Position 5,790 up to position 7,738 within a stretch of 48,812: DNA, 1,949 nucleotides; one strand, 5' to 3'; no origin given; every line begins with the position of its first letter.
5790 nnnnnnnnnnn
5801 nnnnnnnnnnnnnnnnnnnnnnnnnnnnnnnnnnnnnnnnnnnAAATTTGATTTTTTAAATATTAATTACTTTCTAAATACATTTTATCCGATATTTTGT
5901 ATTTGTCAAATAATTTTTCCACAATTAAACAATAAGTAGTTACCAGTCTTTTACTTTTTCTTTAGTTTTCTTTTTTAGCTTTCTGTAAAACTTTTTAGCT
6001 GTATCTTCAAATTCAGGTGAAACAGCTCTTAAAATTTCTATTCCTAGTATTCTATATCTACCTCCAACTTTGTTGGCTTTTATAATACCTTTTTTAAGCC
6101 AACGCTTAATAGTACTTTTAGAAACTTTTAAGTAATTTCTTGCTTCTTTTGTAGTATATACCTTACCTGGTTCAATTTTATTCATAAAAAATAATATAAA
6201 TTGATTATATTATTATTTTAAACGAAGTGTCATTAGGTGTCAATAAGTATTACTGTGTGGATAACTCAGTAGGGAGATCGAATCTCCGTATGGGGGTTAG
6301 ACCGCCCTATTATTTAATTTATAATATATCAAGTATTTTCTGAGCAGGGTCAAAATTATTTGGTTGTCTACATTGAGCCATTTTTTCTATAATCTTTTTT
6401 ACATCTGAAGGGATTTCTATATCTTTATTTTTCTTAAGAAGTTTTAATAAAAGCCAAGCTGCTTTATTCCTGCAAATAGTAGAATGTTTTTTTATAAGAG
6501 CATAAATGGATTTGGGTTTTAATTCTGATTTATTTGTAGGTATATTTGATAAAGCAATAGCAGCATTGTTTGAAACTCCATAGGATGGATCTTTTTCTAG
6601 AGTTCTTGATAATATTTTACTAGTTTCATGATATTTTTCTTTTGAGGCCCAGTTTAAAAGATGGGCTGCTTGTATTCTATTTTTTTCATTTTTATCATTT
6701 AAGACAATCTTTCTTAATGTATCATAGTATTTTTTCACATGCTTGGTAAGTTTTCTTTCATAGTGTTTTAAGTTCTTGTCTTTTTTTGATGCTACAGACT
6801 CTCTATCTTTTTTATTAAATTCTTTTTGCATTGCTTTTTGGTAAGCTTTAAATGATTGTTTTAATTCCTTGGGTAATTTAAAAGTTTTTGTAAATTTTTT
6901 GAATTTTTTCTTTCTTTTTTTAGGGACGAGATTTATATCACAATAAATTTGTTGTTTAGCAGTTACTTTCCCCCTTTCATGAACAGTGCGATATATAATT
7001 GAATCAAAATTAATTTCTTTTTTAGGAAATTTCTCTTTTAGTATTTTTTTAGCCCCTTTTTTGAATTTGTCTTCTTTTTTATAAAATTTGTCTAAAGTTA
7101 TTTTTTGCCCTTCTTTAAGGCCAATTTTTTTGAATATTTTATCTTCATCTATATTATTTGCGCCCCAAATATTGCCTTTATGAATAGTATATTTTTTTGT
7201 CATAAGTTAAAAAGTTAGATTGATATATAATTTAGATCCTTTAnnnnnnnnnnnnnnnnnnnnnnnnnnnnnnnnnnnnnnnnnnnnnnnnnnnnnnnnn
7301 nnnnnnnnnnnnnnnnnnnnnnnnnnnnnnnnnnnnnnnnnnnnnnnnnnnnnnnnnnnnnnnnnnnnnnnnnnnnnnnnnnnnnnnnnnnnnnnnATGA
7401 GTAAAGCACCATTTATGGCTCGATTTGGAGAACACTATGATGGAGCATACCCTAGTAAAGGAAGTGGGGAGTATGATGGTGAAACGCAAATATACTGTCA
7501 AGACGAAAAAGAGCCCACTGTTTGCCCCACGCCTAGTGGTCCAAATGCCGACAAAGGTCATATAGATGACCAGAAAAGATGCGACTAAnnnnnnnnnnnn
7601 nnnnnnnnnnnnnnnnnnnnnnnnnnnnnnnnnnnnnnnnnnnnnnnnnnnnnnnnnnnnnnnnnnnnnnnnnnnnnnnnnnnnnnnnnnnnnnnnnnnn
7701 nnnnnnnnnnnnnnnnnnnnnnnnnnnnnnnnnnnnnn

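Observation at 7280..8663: Minimal graspetide (microviridin-like) RiPP cassette: PFxARF-leader precursor, leaky terminator, single ATP-grasp ligase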

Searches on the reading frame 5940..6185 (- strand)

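Call 42: search_protein_families(library=pfam, proteins=[window:5940-6185:-], max_evalue=0.01)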
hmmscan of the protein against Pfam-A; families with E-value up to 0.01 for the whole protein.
window:5940-6185:- (81 aa): 4 families
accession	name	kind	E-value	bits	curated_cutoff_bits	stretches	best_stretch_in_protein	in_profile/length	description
PF12728.13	HTH_17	-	1.6e-12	47.9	27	1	9-53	1-45/51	Helix-turn-helix domain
PF13411.12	MerR_1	-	0.00023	21.7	21.6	1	10-45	1-36/69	MerR HTH family regulatory protein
PF00376.29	MerR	-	0.0003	21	28.2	1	11-45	1-36/38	MerR family regulatory protein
PF01710.22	HTH_Tnp_IS630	-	0.0086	16.6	21.3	0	4-60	15-69/119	Transposase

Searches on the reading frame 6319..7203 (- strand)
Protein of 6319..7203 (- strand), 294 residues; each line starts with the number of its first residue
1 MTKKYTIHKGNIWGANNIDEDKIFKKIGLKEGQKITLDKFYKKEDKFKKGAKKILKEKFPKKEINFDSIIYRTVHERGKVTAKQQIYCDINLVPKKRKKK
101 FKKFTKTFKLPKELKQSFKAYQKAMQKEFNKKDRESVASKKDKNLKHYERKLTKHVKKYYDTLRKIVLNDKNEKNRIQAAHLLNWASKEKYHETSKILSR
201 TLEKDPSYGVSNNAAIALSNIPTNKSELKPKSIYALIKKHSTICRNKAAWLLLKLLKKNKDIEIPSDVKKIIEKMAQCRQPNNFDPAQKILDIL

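Call 3: search_protein_families(library=pfam, proteins=[window:6319-7203:-], max_evalue=1)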
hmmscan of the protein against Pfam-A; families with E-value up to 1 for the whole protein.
window:6319-7203:- (294 aa): 3 families
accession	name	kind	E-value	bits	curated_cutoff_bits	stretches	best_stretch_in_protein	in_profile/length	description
PF13646.12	HEAT_2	-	0.00015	22.4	27.7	1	161-249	2-84/88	HEAT repeats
PF22928.2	INTS1_R4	-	0.022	15.1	27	1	232-294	37-94/102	Integrator complex subunit 1, R4 domain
PF19541.4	DUF6065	-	0.14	12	26.6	1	84-156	150-222/236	Family of unknown function (DUF6065)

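Call 4: search_protein_families(library=ncbifam, proteins=[window:6319-7203:-], max_evalue=1)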
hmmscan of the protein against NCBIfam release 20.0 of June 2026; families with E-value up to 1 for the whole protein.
window:6319-7203:- (294 aa): 4 families
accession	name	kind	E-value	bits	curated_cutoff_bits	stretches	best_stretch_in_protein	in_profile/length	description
NF008888.0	PRK11922.1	equivalog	0.00077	19.2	204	1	122-197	6-81/231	RNA polymerase sigma factor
TIGR02811.1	formate_TAT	hypoth_equivalog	0.0098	16.2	48.45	1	138-163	43-66/66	formate dehydrogenase region TAT target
NF045915.1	PhycobilmeDegNblB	equivalog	0.043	13.3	300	1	165-221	38-94/214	phycobilisome degradation protein NblB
NF041560.1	T6SS_Burk_ExIF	subfamily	0.23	11.1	90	1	21-71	196-233/234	putative type VI secretion system effector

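Call 72: search_protein_families(library=phrogs, proteins=[P0123, P0122], max_evalue=0.01)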
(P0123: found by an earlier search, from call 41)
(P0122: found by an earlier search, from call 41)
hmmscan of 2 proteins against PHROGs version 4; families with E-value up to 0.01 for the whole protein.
P0123 (288 aa): 0 families

P0122 (294 aa): 0 families

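Call 73: search_protein_families(library=padloc, proteins=[P0123, P0122], max_evalue=0.001)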
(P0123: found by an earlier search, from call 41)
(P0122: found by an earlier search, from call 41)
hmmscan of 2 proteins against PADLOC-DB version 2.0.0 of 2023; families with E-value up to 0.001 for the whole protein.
P0123 (288 aa): 0 families

P0122 (294 aa): 0 families

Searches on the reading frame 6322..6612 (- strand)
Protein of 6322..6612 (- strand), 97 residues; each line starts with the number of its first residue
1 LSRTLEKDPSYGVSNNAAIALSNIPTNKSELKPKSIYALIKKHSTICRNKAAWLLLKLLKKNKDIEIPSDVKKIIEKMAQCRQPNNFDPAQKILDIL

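Call 83: find_related_loci(query=A5, collection=metagenome_contigs, flank=4000)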
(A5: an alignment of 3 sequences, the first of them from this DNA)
Query A5 (97 aa) in metagenome_contigs; peptide patterns used: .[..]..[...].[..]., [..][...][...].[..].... (x = any residue, [..] = any of these).
600 stretches matched a pattern, but none encodes a relative of the query by tblastn (E <= 1e-3).

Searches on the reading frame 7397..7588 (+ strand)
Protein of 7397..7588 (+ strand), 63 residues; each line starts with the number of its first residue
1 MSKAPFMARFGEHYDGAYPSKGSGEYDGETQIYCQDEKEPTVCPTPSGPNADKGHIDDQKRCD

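Call 3: search_protein_families(library=pfam, proteins=[window:7397-7588:+], max_evalue=1)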
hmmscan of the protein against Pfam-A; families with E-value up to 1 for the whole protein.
window:7397-7588:+ (63 aa): 0 families

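Call 4: search_protein_families(library=ncbifam, proteins=[window:7397-7588:+], max_evalue=1)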
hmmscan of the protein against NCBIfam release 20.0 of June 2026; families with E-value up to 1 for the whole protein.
window:7397-7588:+ (63 aa): 0 families

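Call 41: list_cluster_members(proteins=[P0001, window:7397-7588:+, window:6319-7203:-, window:8662-9528:-, window:9604-10641:-, window:42279-45062:+])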
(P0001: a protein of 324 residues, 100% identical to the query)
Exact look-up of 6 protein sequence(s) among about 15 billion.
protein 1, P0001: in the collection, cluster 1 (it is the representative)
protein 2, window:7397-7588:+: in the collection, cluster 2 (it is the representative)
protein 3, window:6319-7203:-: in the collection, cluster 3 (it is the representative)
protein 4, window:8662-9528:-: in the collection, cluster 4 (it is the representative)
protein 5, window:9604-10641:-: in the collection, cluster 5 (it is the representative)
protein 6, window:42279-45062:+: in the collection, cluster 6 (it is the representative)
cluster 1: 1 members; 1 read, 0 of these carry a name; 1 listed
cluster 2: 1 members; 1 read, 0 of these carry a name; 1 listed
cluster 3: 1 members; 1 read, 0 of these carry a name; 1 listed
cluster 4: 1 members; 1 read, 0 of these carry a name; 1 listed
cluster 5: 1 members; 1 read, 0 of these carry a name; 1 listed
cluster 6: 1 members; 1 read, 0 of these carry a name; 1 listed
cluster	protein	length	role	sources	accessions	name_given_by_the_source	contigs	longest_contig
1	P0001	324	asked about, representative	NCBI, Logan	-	-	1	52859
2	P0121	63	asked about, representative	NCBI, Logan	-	-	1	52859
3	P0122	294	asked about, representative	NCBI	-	-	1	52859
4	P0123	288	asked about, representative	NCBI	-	-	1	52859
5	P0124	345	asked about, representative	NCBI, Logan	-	-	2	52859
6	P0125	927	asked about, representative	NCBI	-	-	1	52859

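Call 45: find_homologous_proteins(query=A2, max_evalue=10)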
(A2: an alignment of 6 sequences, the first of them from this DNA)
Query A2 (6 sequences) (63 aa, profile of the alignment): 9 proteins with E <= 10 among 54 candidates.
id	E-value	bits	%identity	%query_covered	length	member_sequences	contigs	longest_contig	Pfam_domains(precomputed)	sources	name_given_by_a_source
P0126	2.0e-26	110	35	98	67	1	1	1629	-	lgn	-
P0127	6.2e-22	96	30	95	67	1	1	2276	-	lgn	-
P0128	3.1e-21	93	34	98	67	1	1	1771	-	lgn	-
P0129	4.3e-21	93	-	-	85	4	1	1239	-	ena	-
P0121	4.8e-21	93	100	100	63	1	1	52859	-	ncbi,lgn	-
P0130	1.4e-19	88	42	30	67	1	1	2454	-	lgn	-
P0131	1.9e-14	72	-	-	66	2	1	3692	-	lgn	-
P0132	4.3e-9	55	-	-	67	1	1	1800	-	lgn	-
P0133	5.6e-6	45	45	17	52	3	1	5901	-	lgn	-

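Call 72: search_protein_families(library=phrogs, proteins=[P0123, P0122], max_evalue=0.01)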
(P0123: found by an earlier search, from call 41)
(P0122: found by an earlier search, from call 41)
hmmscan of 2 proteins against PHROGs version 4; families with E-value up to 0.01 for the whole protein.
P0123 (288 aa): 0 families

P0122 (294 aa): 0 families

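Call 73: search_protein_families(library=padloc, proteins=[P0123, P0122], max_evalue=0.001)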
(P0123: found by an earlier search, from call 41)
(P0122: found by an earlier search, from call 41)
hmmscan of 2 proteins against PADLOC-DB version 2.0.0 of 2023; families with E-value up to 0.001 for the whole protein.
P0123 (288 aa): 0 families

P0122 (294 aa): 0 families

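Call 90: find_encoding_contigs(protein=P0128, flank=4000, max_places=2)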
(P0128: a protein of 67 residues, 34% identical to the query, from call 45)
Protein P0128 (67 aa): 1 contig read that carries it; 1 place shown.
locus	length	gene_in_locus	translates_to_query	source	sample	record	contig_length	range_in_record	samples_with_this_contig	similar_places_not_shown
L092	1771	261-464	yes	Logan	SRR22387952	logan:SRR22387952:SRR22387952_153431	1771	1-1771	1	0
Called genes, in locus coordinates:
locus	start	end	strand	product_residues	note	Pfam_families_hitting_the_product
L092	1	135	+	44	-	?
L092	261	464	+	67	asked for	-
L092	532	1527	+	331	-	PF21068:ATPgraspMvdD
